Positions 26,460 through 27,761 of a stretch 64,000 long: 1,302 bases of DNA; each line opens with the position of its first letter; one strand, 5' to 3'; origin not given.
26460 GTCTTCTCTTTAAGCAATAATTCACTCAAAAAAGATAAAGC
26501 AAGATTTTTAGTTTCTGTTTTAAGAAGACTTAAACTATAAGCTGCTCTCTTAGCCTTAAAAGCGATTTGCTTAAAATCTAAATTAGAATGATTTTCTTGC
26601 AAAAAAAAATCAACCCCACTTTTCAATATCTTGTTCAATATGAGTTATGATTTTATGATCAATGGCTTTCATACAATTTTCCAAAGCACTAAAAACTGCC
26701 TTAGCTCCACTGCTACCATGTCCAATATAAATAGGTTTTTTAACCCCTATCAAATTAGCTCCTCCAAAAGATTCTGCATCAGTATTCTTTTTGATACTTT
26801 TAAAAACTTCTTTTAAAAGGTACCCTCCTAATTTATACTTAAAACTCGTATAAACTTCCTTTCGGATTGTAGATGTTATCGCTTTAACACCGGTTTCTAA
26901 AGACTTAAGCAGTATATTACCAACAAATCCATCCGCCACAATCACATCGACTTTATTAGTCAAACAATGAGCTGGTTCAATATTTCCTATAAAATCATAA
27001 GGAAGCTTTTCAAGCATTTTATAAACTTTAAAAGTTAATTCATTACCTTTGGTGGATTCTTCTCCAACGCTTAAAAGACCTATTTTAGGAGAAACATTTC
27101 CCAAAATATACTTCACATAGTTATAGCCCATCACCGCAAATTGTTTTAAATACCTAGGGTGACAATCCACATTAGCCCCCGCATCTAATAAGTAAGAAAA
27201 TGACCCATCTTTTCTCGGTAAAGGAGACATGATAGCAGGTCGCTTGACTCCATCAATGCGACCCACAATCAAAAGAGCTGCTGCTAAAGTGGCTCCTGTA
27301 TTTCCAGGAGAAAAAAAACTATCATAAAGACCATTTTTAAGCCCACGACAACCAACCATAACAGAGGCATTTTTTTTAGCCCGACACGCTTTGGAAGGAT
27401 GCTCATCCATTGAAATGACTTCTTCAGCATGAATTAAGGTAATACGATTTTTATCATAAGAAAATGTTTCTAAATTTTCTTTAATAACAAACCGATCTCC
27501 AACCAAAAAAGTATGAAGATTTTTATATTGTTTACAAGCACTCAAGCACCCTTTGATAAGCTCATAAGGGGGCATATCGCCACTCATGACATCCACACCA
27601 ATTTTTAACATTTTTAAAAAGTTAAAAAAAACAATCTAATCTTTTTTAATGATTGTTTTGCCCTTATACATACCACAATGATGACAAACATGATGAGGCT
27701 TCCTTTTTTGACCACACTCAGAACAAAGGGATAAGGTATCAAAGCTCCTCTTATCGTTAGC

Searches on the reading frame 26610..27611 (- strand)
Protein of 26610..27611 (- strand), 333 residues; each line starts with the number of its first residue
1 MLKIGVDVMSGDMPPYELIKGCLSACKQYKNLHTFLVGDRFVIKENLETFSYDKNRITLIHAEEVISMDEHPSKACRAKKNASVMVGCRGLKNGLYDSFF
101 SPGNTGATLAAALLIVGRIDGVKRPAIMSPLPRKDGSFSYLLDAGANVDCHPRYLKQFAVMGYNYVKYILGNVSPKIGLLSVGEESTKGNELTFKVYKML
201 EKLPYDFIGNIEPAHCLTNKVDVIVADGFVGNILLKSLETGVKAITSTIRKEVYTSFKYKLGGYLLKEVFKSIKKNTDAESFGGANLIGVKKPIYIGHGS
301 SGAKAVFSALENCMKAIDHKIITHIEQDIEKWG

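Call 70: search_protein_families(library=pfam, proteins=[window:26610-27611:-], max_evalue=0.0001)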
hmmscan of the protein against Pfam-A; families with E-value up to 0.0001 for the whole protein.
window:26610-27611:- (333 aa): 1 family
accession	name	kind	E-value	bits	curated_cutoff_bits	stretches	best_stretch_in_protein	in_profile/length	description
PF02504.20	FA_synthesis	-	2.2e-91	306.7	29.1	1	2-322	1-322/324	Fatty acid synthesis protein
